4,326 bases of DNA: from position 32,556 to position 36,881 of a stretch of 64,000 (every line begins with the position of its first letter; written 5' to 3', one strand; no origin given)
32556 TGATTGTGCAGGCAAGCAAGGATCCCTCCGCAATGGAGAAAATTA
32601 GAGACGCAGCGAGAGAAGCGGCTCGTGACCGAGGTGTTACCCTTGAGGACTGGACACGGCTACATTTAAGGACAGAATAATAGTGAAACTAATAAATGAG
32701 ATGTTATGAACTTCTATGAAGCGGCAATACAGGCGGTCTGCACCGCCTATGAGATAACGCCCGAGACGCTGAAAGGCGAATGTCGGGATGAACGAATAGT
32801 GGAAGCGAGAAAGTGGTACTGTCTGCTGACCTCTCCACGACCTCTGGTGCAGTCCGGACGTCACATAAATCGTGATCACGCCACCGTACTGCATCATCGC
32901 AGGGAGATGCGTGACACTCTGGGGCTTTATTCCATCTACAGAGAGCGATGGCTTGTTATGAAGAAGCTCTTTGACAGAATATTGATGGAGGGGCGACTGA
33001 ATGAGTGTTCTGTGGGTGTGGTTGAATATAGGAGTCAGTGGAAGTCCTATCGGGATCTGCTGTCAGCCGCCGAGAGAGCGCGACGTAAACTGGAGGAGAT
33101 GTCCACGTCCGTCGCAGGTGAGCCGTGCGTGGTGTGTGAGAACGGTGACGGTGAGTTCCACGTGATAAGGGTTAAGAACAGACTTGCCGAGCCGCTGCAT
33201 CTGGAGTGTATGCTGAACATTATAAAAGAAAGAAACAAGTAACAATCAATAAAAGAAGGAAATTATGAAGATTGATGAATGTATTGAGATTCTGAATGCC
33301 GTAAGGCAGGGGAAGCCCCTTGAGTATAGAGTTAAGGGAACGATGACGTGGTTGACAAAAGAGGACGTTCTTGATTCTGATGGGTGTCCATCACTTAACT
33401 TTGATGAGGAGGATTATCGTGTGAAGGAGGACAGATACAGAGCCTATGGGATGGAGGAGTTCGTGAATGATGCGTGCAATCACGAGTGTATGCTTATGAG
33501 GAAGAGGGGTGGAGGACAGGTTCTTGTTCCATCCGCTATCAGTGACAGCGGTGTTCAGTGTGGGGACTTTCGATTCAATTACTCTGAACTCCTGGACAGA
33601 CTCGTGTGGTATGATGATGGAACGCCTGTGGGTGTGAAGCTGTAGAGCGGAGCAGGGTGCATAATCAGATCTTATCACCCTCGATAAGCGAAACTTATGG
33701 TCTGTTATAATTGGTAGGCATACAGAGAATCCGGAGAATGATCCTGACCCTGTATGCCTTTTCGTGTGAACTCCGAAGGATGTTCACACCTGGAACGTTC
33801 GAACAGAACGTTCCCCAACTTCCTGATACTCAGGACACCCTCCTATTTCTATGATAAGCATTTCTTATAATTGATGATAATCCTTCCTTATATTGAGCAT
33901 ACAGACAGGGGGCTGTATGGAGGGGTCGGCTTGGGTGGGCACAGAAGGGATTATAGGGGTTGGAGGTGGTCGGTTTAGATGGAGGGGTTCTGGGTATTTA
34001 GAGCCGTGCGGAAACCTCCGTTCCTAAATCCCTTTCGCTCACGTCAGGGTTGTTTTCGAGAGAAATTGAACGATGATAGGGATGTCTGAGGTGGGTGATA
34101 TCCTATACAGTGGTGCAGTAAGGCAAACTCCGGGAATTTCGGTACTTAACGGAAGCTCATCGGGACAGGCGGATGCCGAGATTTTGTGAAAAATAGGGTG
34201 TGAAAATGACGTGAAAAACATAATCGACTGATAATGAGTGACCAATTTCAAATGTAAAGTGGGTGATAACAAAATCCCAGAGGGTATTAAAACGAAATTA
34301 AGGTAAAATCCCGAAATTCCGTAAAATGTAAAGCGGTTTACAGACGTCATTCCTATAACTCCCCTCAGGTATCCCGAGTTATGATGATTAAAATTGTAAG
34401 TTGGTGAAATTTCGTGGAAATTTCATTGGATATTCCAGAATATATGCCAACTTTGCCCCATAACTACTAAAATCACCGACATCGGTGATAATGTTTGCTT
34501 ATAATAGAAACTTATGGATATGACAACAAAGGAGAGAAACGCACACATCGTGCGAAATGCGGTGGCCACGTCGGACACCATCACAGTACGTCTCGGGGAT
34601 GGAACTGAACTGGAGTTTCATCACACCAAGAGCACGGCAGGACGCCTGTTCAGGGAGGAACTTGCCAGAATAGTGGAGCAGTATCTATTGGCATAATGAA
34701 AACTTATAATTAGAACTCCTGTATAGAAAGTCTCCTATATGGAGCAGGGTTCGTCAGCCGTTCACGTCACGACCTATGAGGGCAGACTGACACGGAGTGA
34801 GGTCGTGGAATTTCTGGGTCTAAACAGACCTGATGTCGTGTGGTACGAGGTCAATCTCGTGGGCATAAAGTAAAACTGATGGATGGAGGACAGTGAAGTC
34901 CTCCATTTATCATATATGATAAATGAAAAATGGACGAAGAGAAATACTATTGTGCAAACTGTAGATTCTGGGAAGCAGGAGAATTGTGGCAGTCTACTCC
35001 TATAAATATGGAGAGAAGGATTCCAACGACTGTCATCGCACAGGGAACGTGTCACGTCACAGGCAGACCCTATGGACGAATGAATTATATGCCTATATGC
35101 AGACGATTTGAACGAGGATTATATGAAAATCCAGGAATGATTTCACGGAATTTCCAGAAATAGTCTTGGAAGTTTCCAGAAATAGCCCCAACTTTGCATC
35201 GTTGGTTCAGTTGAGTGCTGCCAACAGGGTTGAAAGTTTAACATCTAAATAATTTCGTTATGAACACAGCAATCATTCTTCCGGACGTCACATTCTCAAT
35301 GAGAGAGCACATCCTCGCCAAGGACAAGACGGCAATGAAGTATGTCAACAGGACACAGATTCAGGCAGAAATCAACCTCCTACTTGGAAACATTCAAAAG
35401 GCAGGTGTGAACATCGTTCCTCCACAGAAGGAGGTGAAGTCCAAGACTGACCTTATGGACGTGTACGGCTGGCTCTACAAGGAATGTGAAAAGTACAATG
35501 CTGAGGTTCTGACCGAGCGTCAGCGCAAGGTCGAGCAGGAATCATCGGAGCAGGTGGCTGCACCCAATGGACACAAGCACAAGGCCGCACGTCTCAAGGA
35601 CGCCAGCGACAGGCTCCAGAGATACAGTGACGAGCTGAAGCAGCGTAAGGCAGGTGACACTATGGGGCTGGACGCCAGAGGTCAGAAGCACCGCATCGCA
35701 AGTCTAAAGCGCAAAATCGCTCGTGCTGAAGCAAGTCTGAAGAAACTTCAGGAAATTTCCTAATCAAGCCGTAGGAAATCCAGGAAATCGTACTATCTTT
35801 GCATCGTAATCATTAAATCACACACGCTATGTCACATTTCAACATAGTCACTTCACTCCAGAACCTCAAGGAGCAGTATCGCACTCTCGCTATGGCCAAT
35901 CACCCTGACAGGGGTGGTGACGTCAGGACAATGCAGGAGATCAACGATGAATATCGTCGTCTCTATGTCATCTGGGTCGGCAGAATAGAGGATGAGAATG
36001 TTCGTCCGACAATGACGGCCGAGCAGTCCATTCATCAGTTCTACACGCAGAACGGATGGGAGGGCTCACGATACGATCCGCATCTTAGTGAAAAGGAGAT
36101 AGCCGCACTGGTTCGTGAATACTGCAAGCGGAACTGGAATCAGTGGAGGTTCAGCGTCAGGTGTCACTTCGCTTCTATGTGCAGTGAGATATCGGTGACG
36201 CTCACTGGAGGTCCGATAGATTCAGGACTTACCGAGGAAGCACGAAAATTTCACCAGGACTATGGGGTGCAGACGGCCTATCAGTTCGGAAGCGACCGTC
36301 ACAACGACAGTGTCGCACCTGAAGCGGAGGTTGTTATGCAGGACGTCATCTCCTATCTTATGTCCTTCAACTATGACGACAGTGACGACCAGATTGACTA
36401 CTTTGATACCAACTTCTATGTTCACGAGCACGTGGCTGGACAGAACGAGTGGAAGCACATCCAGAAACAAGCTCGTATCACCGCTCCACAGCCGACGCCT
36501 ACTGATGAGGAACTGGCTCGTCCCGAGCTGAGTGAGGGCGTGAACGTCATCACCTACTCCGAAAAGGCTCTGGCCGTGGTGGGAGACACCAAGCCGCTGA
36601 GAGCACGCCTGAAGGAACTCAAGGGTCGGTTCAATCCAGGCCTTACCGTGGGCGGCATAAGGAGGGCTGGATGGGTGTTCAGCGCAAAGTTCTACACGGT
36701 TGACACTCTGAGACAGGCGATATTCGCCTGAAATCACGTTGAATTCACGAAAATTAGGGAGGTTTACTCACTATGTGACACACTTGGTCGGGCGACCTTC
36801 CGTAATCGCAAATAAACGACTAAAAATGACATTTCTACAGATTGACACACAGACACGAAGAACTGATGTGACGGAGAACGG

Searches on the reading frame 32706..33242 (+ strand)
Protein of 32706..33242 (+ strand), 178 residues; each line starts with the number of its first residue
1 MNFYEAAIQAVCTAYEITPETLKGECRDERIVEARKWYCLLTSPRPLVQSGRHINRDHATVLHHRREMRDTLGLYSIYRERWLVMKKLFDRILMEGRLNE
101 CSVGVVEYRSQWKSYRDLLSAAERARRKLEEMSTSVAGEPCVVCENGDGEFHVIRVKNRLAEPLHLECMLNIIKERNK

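Call 74: search_protein_families(library=pfam, proteins=[window:32706-33242:+], max_evalue=0.001)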
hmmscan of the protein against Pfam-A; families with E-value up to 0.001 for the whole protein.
window:32706-33242:+ (178 aa): 1 family
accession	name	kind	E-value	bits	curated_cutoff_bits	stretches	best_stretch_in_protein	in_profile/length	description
PF08299.17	Bac_DnaA_C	-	5.9e-10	39.5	31.5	1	7-66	4-67/69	Bacterial dnaA protein helix-turn-helix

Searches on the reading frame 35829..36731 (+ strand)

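Call 4: search_protein_families(library=phrogs, proteins=[window:35829-36731:+], max_evalue=0.01)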
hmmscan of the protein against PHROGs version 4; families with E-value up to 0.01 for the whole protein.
window:35829-36731:+ (300 aa): 4 families
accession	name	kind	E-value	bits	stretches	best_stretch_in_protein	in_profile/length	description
phrog_10415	-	unknown function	2.2e-09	38.8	1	89-203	10-118/129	-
phrog_13942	-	unknown function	3.4e-06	27.6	1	11-45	30-64/336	-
phrog_15863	-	unknown function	0.00034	21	1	3-46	149-194/312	-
phrog_15549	-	unknown function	0.0079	17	0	84-143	8-64/172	-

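Call 19: search_protein_families(library=pfam, proteins=[window:35829-36731:+], max_evalue=0.01)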
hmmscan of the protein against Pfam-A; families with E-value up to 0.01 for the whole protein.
window:35829-36731:+ (300 aa): 2 families
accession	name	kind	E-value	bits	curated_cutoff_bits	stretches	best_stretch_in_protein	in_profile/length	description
PF18847.6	LPD29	-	1.3e-13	51.9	27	1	87-179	2-88/93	Large polyvalent protein associated domain 29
PF00226.36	DnaJ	-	0.0016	19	27.8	1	9-42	13-50/63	DnaJ domain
